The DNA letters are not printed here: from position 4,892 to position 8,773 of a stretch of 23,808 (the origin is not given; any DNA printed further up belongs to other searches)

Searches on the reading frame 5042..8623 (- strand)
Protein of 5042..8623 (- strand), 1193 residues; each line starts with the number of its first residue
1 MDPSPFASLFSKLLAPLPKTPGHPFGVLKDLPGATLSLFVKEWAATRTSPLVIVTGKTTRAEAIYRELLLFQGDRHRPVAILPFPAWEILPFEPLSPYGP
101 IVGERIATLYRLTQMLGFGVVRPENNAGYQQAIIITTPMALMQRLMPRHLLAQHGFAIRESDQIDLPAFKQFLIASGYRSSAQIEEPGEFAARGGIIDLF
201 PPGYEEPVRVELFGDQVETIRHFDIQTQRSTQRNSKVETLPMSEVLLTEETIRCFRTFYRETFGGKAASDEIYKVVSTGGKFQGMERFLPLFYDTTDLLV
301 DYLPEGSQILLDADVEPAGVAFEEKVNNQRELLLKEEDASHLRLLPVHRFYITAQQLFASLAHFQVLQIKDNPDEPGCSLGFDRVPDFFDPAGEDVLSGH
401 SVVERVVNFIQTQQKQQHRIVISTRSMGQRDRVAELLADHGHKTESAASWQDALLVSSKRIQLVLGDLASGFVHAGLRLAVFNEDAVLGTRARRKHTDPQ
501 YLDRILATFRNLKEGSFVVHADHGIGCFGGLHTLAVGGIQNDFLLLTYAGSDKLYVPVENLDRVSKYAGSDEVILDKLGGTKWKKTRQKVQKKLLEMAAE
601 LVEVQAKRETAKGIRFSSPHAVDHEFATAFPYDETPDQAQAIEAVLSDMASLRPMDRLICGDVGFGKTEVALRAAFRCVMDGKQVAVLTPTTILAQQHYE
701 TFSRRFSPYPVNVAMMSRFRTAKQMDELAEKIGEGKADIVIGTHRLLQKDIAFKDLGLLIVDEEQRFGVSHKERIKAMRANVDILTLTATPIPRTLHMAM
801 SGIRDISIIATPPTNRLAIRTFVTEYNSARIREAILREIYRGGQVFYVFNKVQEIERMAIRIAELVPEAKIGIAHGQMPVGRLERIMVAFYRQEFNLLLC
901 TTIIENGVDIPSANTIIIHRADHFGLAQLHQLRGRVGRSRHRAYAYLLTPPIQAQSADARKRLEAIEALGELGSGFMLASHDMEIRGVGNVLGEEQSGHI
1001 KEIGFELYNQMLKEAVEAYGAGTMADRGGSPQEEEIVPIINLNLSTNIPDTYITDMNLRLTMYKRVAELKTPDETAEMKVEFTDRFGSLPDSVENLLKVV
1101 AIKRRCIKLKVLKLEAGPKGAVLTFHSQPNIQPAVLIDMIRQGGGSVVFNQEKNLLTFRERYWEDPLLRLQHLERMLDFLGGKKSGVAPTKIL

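Call 11: find_encoding_contigs(protein=window:5042-8623:-, flank=10000, max_places=6)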
Protein window:5042-8623:- (1193 aa): 1 contig read that carries it; 1 place shown.
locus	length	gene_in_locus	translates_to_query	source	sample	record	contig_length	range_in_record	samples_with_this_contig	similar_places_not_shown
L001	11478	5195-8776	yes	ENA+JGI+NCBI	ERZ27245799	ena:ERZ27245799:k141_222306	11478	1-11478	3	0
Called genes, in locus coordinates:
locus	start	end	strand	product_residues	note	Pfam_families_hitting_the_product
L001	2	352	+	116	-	PF01047:MarR (weak)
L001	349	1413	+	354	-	PF01656:CbiA (weak), PF10609:ParA (weak), PF13614:AAA_31 (faint)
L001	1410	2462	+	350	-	-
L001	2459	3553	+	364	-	PF01522:Polysacc_deac_1 (weak)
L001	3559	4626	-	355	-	-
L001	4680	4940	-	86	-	PF02604:PhdYeFM_antitox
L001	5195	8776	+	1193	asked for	PF17757:UvrB_inter, PF21132:MFD_D3, PF02559:CarD_TRCF_RID, PF04851:ResIII, PF00270:DEAD, PF00271:Helicase_C, PF03461:TRCF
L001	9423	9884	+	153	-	-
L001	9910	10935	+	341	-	PF13439:Glyco_transf_4, PF13579:Glyco_trans_4_4 (weak)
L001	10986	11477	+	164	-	PF13439:Glyco_transf_4 (weak), PF13579:Glyco_trans_4_4 (weak)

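Call 51: find_homologous_proteins(query=window:5042-8623:-, max_evalue=1e-200)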
Query window:5042-8623:- (1193 aa): 439 proteins with E <= 1e-200 among 8000 candidates; the best 120 are listed.
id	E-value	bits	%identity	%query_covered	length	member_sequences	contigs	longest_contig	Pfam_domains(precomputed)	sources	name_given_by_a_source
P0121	0.0e+0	2694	100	100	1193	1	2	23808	PF21132.3,PF02559.23,PF00270.36,PF17757.7,PF03461.21,PF00271.38,PF04851.22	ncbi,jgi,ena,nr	ncbi:MAG: transcription-repair coupling factor [Magnetococcales bacterium]|nr:transcription-repair c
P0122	0.0e+0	2202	82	99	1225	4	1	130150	PF21132.3,PF02559.23,PF00270.36,PF17757.7,PF03461.21,PF00271.38,PF04851.22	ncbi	-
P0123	0.0e+0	2183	81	99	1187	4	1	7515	PF21132.3,PF02559.23,PF00270.36,PF17757.7,PF03461.21,PF00271.38,PF04851.22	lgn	-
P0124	0.0e+0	2075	76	100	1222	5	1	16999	PF21132.3,PF02559.23,PF00270.36,PF17757.7,PF03461.21,PF00271.38,PF04851.22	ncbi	-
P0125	0.0e+0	2072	79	97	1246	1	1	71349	PF21132.3,PF02559.23,PF00270.36,PF17757.7,PF03461.21,PF00271.38,PF04851.22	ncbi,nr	ncbi:MAG: transcription-repair coupling factor [Magnetococcales bacterium]|nr:transcription-repair c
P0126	0.0e+0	2043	76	99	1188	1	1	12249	PF21132.3,PF02559.23,PF00270.36,PF17757.7,PF03461.21,PF00271.38,PF04851.22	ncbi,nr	ncbi:MAG: transcription-repair coupling factor [Magnetococcales bacterium]|nr:transcription-repair c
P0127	0.0e+0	1537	58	97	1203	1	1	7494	PF21132.3,PF02559.23,PF00270.36,PF17757.7,PF03461.21,PF00271.38,PF04851.22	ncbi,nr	ncbi:MAG: transcription-repair coupling factor [Magnetococcales bacterium]|nr:transcription-repair c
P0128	0.0e+0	1531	58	97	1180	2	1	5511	PF21132.3,PF02559.23,PF00270.36,PF17757.7,PF03461.21,PF00271.38,PF04851.22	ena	-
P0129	0.0e+0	1526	58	98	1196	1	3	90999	PF21132.3,PF02559.23,PF00270.36,PF17757.7,PF03461.21,PF00271.38,PF04851.22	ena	-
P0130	0.0e+0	1517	58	99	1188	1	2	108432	PF21132.3,PF02559.23,PF00270.36,PF17757.7,PF03461.21,PF00271.38,PF04851.22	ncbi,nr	ncbi:MAG: transcription-repair coupling factor [Magnetococcales bacterium]|nr:transcription-repair c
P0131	0.0e+0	1514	58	97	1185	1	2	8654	PF21132.3,PF02559.23,PF00270.36,PF17757.7,PF03461.21,PF00271.38,PF04851.22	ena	-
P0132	0.0e+0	1513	58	97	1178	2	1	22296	PF21132.3,PF02559.23,PF00270.36,PF17757.7,PF03461.21,PF00271.38,PF04851.22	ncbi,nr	ncbi:MAG: transcription-repair coupling factor [Magnetococcales bacterium]|nr:transcription-repair c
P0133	0.0e+0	1508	58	98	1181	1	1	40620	PF21132.3,PF02559.23,PF00270.36,PF17757.7,PF03461.21,PF00271.38,PF04851.22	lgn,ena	-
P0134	0.0e+0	1507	57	98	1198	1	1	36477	PF21132.3,PF02559.23,PF00270.36,PF17757.7,PF03461.21,PF00271.38,PF04851.22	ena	-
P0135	0.0e+0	1506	59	96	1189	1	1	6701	PF21132.3,PF02559.23,PF00270.36,PF17757.7,PF03461.21,PF00271.38,PF04851.22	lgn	-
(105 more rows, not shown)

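Call 52: find_encoding_contigs(protein=P0122, flank=5000, max_places=2)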
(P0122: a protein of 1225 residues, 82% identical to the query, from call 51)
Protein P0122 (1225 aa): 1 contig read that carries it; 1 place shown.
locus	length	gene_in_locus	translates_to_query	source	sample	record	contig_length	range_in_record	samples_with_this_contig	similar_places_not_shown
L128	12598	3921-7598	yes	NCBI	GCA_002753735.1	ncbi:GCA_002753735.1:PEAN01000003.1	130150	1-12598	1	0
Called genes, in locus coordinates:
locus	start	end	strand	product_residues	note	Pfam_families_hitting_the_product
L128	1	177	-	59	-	?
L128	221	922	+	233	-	PF01135:PCMT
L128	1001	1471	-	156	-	PF02635:DsrE (weak), PF13686:DrsE_2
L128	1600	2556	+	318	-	PF00126:HTH_1, PF03466:LysR_substrate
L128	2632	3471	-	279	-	PF02661:Fic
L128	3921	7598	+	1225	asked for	PF17757:UvrB_inter, PF21132:MFD_D3 (weak), PF02559:CarD_TRCF_RID, PF00270:DEAD, PF04851:ResIII, PF00271:Helicase_C, PF03461:TRCF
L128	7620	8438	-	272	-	-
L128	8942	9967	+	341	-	PF01075:Glyco_transf_9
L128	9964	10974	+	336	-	PF01075:Glyco_transf_9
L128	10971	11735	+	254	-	PF00535:Glycos_transf_2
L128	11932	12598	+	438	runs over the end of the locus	PF00034:Cytochrom_C (weak), PF13442:Cytochrome_CBB3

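Call 53: find_encoding_contigs(protein=P0125, flank=5000, max_places=2)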
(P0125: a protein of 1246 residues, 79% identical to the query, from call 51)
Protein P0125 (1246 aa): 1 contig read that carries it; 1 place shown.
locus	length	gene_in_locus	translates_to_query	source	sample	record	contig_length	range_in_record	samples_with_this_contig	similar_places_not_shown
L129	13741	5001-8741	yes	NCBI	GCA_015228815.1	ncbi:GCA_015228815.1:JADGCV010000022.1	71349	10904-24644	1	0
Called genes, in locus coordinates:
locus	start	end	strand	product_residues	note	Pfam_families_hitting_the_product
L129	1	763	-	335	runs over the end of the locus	PF04015:DUF362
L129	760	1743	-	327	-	PF20244:DUF6599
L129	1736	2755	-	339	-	-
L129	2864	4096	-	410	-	PF00248:Aldo_ket_red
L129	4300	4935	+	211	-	PF01135:PCMT, PF13649:Methyltransf_25 (weak)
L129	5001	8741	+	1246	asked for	PF17757:UvrB_inter, PF21132:MFD_D3, PF02559:CarD_TRCF_RID, PF04851:ResIII, PF00270:DEAD, PF00271:Helicase_C, PF03461:TRCF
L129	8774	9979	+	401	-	PF00145:DNA_methylase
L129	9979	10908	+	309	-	PF12183:NotI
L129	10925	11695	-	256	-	-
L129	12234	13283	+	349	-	PF01075:Glyco_transf_9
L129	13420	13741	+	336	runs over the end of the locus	PF01075:Glyco_transf_9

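Call 54: find_encoding_contigs(protein=P0124, flank=5000, max_places=2)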
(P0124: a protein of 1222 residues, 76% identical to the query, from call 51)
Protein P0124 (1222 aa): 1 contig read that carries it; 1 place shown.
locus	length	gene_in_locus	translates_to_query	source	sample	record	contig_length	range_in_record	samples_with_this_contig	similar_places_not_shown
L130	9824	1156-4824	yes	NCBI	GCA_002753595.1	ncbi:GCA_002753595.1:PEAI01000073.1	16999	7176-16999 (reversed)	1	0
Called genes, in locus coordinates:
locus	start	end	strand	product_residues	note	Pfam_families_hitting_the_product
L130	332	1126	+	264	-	-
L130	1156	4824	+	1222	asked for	PF17757:UvrB_inter, PF21132:MFD_D3 (weak), PF02559:CarD_TRCF_RID, PF00270:DEAD, PF04851:ResIII, PF00271:Helicase_C, PF03461:TRCF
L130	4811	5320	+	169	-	PF07603:Lcl_C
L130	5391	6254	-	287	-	PF07357:DRAT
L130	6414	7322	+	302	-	PF00142:Fer4_NifH, PF01656:CbiA, PF10609:ParA (weak), PF13614:AAA_31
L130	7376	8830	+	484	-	PF00148:Oxidored_nitro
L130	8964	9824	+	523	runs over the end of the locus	PF11844:DUF3364, PF00148:Oxidored_nitro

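Call 73: find_encoding_contigs(protein=P0123, flank=5000, max_places=3)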
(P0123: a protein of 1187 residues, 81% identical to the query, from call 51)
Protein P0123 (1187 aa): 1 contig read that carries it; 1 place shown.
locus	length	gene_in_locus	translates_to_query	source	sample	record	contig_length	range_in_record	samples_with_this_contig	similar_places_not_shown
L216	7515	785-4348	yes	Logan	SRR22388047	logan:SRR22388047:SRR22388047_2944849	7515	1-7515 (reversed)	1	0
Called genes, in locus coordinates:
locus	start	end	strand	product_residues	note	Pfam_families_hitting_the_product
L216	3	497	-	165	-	?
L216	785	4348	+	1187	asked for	PF17757:UvrB_inter, PF21132:MFD_D3 (weak), PF02559:CarD_TRCF_RID, PF04851:ResIII, PF00270:DEAD, PF00271:Helicase_C, PF03461:TRCF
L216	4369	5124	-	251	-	-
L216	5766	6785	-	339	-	-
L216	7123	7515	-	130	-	?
